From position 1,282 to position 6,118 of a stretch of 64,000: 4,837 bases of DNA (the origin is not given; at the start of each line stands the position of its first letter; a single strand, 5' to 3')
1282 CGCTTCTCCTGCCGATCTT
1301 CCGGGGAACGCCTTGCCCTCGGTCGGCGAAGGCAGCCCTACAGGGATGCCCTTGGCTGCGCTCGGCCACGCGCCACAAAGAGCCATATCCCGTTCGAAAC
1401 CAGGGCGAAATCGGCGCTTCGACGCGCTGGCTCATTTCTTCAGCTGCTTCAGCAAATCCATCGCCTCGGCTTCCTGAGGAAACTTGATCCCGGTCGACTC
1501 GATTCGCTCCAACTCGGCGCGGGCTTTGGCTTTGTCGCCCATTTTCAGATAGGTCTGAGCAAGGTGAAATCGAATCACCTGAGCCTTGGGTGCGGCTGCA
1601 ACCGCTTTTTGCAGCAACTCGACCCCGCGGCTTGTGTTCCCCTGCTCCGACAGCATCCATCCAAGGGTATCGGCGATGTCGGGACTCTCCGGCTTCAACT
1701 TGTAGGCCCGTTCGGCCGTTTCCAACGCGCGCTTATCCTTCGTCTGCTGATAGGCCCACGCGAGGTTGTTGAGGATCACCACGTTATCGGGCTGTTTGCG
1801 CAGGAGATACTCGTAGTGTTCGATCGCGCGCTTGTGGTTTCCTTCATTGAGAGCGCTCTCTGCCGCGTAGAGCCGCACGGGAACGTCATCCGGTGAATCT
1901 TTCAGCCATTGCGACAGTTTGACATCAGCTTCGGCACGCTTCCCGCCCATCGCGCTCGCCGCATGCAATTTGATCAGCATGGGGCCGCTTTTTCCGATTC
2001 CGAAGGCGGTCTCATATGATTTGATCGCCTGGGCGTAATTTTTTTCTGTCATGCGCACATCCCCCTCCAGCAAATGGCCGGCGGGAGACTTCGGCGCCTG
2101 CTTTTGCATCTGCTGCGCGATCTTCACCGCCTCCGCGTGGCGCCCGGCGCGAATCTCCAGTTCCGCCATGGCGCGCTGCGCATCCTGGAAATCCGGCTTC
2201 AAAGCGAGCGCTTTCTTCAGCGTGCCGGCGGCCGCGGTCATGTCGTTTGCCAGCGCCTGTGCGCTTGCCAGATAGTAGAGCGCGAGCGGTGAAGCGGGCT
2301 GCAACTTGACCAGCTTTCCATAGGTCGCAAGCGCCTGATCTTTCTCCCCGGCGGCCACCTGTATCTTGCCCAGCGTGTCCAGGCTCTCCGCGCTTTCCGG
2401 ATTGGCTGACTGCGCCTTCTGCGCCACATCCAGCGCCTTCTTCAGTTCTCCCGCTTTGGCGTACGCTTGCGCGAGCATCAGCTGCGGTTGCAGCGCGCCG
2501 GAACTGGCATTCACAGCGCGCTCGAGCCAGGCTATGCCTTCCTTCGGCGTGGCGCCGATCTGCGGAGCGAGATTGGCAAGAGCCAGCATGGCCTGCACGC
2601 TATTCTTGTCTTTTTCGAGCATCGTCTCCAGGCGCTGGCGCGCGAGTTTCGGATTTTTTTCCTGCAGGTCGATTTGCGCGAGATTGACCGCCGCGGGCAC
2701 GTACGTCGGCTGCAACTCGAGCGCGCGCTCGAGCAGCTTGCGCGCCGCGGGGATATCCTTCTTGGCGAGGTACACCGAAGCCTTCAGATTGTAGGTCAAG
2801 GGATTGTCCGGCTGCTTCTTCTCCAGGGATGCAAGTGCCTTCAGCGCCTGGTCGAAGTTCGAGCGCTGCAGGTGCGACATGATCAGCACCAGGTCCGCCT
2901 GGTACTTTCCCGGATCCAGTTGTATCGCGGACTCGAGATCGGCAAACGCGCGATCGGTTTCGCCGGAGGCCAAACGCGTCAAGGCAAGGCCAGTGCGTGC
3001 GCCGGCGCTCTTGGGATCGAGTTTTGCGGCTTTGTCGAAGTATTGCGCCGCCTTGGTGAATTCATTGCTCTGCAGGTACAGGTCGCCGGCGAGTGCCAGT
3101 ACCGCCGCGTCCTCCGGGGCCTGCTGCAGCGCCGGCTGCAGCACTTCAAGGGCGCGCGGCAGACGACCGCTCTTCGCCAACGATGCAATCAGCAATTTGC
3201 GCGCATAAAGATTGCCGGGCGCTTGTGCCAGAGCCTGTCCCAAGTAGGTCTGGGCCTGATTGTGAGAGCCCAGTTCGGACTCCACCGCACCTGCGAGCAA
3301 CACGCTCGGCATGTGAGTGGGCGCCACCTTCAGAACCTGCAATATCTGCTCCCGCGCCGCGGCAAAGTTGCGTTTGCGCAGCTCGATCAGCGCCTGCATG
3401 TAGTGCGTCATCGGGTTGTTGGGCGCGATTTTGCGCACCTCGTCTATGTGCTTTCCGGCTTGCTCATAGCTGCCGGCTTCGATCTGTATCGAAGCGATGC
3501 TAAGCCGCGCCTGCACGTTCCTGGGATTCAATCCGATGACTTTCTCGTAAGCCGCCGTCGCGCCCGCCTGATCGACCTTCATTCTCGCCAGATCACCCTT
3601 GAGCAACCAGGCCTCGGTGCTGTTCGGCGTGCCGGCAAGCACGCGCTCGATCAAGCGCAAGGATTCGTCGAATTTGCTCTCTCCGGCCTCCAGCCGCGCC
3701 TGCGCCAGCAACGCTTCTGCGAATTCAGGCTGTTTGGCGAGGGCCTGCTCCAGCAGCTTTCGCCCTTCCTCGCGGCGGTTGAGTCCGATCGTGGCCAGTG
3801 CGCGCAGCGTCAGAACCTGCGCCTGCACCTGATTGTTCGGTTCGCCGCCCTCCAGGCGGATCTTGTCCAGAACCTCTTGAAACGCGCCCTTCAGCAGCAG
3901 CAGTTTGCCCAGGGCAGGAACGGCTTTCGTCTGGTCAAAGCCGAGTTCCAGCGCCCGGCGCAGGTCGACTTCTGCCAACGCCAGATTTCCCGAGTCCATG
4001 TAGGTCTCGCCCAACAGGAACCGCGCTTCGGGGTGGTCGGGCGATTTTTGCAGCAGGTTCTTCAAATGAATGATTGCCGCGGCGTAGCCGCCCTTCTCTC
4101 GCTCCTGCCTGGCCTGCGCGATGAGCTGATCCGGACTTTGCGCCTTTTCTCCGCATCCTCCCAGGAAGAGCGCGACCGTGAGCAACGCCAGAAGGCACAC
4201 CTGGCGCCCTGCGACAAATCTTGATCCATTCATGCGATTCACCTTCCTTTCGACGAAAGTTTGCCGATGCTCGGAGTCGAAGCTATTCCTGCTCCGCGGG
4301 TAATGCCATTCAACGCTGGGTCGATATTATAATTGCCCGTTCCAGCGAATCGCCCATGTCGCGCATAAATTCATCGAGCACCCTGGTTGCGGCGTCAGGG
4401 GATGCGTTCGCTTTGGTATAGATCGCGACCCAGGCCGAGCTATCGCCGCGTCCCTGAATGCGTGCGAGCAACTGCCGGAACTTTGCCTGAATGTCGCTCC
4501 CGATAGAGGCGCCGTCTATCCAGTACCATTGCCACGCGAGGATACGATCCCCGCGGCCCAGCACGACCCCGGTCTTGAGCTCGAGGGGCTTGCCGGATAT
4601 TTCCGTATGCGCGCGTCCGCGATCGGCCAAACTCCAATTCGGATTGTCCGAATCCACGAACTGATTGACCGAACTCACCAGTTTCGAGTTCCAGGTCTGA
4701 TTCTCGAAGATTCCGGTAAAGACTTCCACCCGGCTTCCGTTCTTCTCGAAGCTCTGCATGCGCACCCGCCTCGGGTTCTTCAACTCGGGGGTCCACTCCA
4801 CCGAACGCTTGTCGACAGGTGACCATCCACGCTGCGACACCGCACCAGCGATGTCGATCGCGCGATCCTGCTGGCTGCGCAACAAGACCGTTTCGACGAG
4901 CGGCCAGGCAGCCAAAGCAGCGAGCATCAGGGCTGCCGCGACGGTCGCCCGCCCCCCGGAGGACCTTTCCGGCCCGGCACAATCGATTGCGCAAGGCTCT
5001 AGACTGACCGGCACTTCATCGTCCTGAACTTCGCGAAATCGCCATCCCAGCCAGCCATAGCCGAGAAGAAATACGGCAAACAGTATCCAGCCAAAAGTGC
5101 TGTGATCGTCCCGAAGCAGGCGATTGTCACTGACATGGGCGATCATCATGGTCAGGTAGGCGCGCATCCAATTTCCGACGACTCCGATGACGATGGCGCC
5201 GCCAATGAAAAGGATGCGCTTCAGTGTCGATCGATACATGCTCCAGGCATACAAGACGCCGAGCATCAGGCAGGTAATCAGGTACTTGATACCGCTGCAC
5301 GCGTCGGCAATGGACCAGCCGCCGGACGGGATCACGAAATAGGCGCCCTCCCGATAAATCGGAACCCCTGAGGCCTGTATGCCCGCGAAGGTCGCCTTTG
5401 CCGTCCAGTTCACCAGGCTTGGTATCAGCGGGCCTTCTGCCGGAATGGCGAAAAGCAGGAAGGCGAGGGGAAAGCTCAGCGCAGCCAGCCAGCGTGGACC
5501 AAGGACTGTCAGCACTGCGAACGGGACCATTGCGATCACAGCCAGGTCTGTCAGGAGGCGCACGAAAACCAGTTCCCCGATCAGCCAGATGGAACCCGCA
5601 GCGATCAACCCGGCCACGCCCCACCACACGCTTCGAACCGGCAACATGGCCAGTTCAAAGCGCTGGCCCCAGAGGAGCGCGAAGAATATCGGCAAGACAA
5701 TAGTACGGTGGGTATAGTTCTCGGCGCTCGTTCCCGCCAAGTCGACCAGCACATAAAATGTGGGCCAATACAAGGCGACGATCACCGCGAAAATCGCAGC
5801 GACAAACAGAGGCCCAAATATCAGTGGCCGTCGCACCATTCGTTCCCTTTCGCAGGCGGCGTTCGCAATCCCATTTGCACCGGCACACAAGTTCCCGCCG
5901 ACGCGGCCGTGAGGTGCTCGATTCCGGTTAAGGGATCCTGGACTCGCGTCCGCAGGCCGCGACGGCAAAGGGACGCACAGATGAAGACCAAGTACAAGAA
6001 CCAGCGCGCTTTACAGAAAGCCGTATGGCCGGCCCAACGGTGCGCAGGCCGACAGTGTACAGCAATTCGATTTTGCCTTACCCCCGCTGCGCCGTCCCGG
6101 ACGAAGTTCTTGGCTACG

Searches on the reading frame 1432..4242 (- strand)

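Call 46: search_protein_families(library=ncbifam, proteins=[window:1432-4242:-], max_evalue=0.00001)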
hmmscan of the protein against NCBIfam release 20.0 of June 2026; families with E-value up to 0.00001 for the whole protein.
window:1432-4242:- (936 aa): 34 families (the best 25 are shown)
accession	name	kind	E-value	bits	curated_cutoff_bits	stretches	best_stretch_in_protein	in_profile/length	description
TIGR02917.1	PEP_TPR_lipo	equivalog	2.2e-281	935.8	312.2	1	17-914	4-897/899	XrtA/PEP-CTERM system TPR-repeat protein PrsT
NF040959.1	MamA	equivalog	7.1e-60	201.9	200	5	761-913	45-198/204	magnetosome protein MamA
TIGR02521.1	type_IV_pilW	equivalog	6.2e-53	179.7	154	4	48-234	42-227/234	type IV pilus biogenesis/stability protein PilW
NF033920.0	C39_PA2778_fam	equivalog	1.9e-33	116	150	2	353-444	164-255/255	PA2778 family cysteine peptidase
NF008757.0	PRK11788.1-5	equivalog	1.1e-31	110.3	363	3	357-555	119-321/388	lipopolysaccharide assembly protein LapB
TIGR03939.1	PGA_TPR_OMP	equivalog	2.1e-31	108.9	366.65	3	345-447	395-497/800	poly-beta-1,6 N-acetyl-D-glucosamine export porin PgaA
NF052415.1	T3SS_chap_SctY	equivalog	3.2e-31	108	70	1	377-456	4-84/106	type III secretion apparatus assembly chaperone SctY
NF033762.1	social_mot_Tgl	equivalog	1.5e-29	103.1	225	0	145-298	70-225/252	social motility TPR repeat lipoprotein Tgl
NF008756.0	PRK11788.1-4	equivalog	7.5e-29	100.9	474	2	493-615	192-313/389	lipopolysaccharide assembly protein LapB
TIGR00540.1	TPR_hemY_coli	hypoth_equivalog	9.7e-28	97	142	3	283-408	89-215/385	heme biosynthesis-associated TPR protein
NF033758.1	gliding_GltE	equivalog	9.1e-24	84.2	225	2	370-555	117-296/411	adventurous gliding motility TPR repeat lipoprotein GltE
TIGR00990.1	3a0801s09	subfamily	1.4e-23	83.4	757.25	3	325-529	345-556/615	mitochondrial import receptor subunit TOM70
NF052400.1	M48_BAM_BepA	equivalog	4.4e-23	81.8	570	1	450-563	310-423/483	beta-barrel assembly-enhancing protease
TIGR02552.1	LcrH_SycD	equivalog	6.8e-21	74.4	104.8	0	594-685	28-119/136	SycD/LcrH family type III secretion system chaperone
NF008520.0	PRK11447.1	equivalog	6.6e-20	70.6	858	1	200-315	594-712/1157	cellulose synthase complex outer membrane protein BcsC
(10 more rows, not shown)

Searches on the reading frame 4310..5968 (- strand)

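Call 46: search_protein_families(library=ncbifam, proteins=[window:4310-5968:-], max_evalue=0.00001)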
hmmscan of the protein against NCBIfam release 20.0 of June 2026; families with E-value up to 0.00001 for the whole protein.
window:4310-5968:- (552 aa): 10 families
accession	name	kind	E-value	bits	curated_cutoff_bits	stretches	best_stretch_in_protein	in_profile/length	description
TIGR03109.2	exosort_XrtA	exception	2.8e-72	243.3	208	1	56-313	3-261/261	exosortase A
TIGR02602.1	8TM_EpsH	subfamily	4.6e-52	176.9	105.55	1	81-302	6-231/241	exosortase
NF038142.1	exosort_XrtW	exception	1.1e-51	175.7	425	1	56-538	5-486/494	exosortase W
TIGR04152.1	exosort_VPLPA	exception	1.2e-32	113.6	400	1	82-544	7-483/486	VPLPA-CTERM-specific exosortase XrtD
TIGR02914.1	EpsI_fam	equivalog_domain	6.3e-29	100.7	42.8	1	381-544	9-172/174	exosortase C-terminal domain/associated protein EpsI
TIGR04178.1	exo_archaeo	signature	8.4e-17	61.3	23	1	219-311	2-95/97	exosortase/archaeosortase family protein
NF035943.2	exosort_XrtV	exception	1.4e-15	57.3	313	1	59-302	8-257/270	exosortase V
TIGR03113.1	exosort_XrtB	exception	1.3e-14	54.4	275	1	59-302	4-255/268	exosortase B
TIGR04151.1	exosort_VPDSG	exception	4.7e-09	36.1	300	1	148-302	128-290/306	VPDSG-CTERM-specific exosortase XrtC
TIGR03763.1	cyanoexo_CrtA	exception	1.6e-07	31.1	150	1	183-299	130-246/260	cyanoexosortase A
